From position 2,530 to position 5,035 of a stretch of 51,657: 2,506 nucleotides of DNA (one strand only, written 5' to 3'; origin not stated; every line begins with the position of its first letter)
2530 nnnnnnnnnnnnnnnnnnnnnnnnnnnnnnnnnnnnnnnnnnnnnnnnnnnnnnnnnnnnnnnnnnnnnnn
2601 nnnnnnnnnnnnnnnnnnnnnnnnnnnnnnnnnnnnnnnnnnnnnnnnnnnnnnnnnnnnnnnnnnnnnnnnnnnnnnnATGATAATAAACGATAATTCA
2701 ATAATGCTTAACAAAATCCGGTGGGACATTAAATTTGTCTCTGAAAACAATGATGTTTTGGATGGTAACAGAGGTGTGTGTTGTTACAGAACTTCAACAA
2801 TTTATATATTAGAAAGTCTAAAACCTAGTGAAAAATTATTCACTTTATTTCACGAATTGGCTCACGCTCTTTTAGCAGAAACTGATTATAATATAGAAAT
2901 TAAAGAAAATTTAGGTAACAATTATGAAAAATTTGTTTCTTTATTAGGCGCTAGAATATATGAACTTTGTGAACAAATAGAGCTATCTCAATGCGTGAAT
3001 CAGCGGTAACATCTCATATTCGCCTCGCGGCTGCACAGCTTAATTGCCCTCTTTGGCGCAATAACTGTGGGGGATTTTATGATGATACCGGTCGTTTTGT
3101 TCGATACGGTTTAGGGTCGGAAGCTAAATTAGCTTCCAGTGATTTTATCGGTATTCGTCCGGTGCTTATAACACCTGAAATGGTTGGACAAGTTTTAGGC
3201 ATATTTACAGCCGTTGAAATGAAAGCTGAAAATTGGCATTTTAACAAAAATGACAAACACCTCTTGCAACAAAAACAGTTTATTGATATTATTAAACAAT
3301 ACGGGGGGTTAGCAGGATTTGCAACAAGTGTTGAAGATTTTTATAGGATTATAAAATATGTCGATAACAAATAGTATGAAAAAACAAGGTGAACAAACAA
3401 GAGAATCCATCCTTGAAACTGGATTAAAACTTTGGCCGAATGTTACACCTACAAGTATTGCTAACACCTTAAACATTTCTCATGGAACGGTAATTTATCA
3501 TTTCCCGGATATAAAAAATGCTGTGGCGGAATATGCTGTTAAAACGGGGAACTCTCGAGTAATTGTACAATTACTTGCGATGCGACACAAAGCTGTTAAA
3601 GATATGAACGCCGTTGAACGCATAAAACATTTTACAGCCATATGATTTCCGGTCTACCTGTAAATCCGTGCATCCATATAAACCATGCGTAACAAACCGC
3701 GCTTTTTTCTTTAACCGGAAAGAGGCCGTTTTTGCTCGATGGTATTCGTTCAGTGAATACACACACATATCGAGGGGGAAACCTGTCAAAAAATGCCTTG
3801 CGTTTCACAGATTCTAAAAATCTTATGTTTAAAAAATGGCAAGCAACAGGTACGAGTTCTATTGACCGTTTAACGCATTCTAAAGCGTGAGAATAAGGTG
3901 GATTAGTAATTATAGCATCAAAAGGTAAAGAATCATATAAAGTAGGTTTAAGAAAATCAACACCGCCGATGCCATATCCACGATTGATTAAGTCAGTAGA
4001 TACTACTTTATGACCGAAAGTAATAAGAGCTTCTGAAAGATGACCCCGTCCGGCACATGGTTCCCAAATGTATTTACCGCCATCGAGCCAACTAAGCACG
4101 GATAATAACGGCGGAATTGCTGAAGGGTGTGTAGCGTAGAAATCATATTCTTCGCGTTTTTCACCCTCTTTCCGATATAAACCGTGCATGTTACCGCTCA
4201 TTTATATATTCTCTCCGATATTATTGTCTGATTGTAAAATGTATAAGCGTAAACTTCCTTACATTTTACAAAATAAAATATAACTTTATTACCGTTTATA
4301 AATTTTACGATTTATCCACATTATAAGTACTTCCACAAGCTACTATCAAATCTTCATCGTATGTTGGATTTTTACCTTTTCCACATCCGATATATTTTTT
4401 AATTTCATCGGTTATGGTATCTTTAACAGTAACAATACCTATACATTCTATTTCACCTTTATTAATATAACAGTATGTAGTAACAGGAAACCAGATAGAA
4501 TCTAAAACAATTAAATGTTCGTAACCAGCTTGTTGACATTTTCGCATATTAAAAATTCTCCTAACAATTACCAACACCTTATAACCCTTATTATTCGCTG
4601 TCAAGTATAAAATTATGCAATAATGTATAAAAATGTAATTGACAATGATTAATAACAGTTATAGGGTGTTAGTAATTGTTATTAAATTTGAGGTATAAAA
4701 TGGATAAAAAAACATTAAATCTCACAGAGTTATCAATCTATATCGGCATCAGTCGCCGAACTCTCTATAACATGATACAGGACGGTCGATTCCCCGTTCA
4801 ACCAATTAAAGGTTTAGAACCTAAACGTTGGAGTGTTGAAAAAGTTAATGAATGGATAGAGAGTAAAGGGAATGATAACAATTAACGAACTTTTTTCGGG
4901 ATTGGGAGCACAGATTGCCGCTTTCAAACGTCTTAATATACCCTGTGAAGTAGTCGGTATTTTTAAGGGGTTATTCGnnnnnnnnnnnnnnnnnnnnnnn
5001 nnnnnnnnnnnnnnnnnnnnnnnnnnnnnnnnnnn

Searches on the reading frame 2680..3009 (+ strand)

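Call 65: search_protein_families(library=pfam, proteins=[window:2680-3009:+], max_evalue=0.01)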
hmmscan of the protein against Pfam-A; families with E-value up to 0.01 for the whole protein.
window:2680-3009:+ (109 aa): 2 families
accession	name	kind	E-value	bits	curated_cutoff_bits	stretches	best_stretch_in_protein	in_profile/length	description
PF06114.19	Peptidase_M78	-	5.2e-07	29.9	22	1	30-75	24-63/123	IrrE N-terminal-like domain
PF20573.4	DUF6782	-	0.0023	17.6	27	1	25-63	63-101/241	Putative metallopeptidase family (DUF6782)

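Call 66: search_protein_families(library=phrogs, proteins=[window:2680-3009:+], max_evalue=0.001)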
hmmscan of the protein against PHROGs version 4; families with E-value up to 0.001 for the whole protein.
window:2680-3009:+ (109 aa): 4 families
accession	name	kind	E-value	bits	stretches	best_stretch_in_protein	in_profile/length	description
phrog_1233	-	unknown function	6.6e-10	39.6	1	6-101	10-105/306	-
phrog_87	-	other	8e-08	33.3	1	16-72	51-105/227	metallo-protease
phrog_2439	-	transcription regulation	2.2e-05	24.5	1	20-84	162-229/367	transcriptional regulator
phrog_13742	-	other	0.00021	22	1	3-75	7-82/248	peptidase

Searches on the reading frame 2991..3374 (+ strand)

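Call 65: search_protein_families(library=pfam, proteins=[window:2991-3374:+], max_evalue=0.01)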
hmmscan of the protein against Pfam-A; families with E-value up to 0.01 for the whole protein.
window:2991-3374:+ (127 aa): 1 family
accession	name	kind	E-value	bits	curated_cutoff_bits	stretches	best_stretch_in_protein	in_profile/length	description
PF08774.17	VRR_NUC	-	0.0039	17.7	23.8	1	50-113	65-114/116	VRR-NUC domain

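Call 66: search_protein_families(library=phrogs, proteins=[window:2991-3374:+], max_evalue=0.001)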
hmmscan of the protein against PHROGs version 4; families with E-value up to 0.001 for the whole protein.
window:2991-3374:+ (127 aa): 1 family
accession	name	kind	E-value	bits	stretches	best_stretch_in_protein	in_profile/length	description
phrog_93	-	DNA, RNA and nucleotide metabolism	1.6e-15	57.8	1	1-126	352-443/613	endonuclease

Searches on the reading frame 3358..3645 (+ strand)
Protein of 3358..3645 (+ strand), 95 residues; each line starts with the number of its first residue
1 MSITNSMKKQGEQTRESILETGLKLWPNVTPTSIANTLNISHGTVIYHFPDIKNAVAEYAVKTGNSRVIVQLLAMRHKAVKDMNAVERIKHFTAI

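Call 65: search_protein_families(library=pfam, proteins=[window:3358-3645:+], max_evalue=0.01)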
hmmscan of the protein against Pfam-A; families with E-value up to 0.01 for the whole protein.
window:3358-3645:+ (95 aa): 0 families

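Call 66: search_protein_families(library=phrogs, proteins=[window:3358-3645:+], max_evalue=0.001)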
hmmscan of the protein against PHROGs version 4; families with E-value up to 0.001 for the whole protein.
window:3358-3645:+ (95 aa): 1 family
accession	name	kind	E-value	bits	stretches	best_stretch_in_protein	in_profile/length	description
phrog_8723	-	unknown function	2.7e-07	31.5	1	10-81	22-101/251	-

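Call 78: search_dna_similar(query=window:3358-3645:+, collection=phages, mode=protein, max_evalue=0.001, max_rows=30)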
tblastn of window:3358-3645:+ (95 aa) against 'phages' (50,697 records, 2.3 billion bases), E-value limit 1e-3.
Records with a match: 3; places in all: 3; records where one place covers at least 80% of the query: 3.
Best place of each record, by identity: <60% 3.
By first word of the organism name: Rhizobium 3.
By host as written in the record: Rhizobium gallicum SO14B-4(6) 2; Sinorhizobium americanum X2_24 1.
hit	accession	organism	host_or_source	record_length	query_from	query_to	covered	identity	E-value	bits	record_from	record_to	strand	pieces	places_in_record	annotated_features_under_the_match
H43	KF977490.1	Rhizobium phage vB_RglS_P106B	Rhizobium gallicum SO14B-4(6)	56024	10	92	87%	41.8%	3e-14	72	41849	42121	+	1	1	hypothetical protein (x2)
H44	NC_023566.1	Rhizobium phage vB_RglS_P106B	Rhizobium gallicum SO14B-4(6)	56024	10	92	87%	41.8%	3e-14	72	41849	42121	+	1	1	hypothetical protein (x2)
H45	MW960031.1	Rhizobium phage RHph_X2_24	Sinorhizobium americanum X2_24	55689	14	92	83%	42.5%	1e-12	67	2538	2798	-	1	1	hypothetical protein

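Call 79: get_annotated_region(hit=H45, flank=1500)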
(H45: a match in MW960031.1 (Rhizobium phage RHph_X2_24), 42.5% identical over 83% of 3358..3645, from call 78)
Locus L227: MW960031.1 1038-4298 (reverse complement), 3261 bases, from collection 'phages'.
description: Rhizobium phage RHph_X2_24, complete genome.
organism: Rhizobium phage RHph_X2_24 (NCBI taxid 2836082)
taxonomy: Viruses; Duplodnaviria; Heunggongvirae; Uroviricota; Caudoviricetes; Rigallicvirus
host: Sinorhizobium americanum X2_24; source: Agricultural lands; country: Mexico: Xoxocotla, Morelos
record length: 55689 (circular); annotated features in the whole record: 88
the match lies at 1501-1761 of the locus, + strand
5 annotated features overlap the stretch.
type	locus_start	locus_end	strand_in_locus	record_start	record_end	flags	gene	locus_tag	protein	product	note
CDS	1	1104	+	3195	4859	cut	-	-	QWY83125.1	ATP-dependent helicase protein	GO_function: GO:0003677 - DNA binding; GO_function: GO:0005524 - ATP binding; GO_function: GO:0016787 - hydrolase ...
CDS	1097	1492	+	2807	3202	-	-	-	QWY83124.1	hypothetical protein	-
CDS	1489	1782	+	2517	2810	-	-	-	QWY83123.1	hypothetical protein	-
CDS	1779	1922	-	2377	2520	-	-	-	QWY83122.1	hypothetical protein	-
CDS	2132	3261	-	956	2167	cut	-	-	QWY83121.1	beta-glucanase protein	GO_function: GO:0004553 - hydrolase activity, hydrolyzing O-glycosyl compounds; GO_process: GO:0005975 - carbohydrate ...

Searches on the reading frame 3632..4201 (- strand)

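Call 65: search_protein_families(library=pfam, proteins=[window:3632-4201:-], max_evalue=0.01)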
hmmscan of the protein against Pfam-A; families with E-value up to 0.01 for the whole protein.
window:3632-4201:- (189 aa): 0 families

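Call 66: search_protein_families(library=phrogs, proteins=[window:3632-4201:-], max_evalue=0.001)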
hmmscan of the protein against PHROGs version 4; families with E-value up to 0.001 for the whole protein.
window:3632-4201:- (189 aa): 1 family
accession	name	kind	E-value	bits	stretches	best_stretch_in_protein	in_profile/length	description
phrog_799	-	other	1.3e-55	190.4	1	9-189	202-379/458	DNA methyltransferase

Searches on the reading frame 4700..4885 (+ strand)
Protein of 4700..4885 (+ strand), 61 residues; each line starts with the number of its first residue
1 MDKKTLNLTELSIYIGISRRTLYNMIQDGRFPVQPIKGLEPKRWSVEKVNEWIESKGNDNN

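Call 65: search_protein_families(library=pfam, proteins=[window:4700-4885:+], max_evalue=0.01)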
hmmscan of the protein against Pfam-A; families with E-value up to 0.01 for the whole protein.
window:4700-4885:+ (61 aa): 2 families
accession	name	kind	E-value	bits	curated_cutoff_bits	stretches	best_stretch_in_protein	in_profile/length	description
PF12728.13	HTH_17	-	2.3e-07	31.4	27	1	6-56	2-50/51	Helix-turn-helix domain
PF05930.18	Phage_AlpA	-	0.0011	19.2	21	1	5-34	3-32/51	Prophage CP4-57 regulatory protein (AlpA)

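Call 66: search_protein_families(library=phrogs, proteins=[window:4700-4885:+], max_evalue=0.001)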
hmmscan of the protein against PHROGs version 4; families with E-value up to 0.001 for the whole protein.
window:4700-4885:+ (61 aa): 7 families
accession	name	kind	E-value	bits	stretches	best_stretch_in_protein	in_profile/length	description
phrog_66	-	integration and excision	5.2e-10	40.6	1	2-58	90-145/412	excisionase and transcriptional regulator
phrog_2790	-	integration and excision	1.2e-05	26.2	1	7-56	30-79/100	excisionase and transcriptional regulator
phrog_668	-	DNA, RNA and nucleotide metabolism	6.2e-05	23.7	1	4-56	62-113/181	HTH DNA binding protein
phrog_57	-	head and packaging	6.6e-05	23.8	1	1-57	8-63/199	terminase small subunit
phrog_2907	-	integration and excision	9.4e-05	23.8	1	1-43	2-44/117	excisionase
phrog_575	-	integration and excision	9.7e-05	23.4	1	14-40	22-47/71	Cox-like excisionase and repressor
phrog_7338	-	unknown function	0.00081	20.6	1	2-56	27-80/87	-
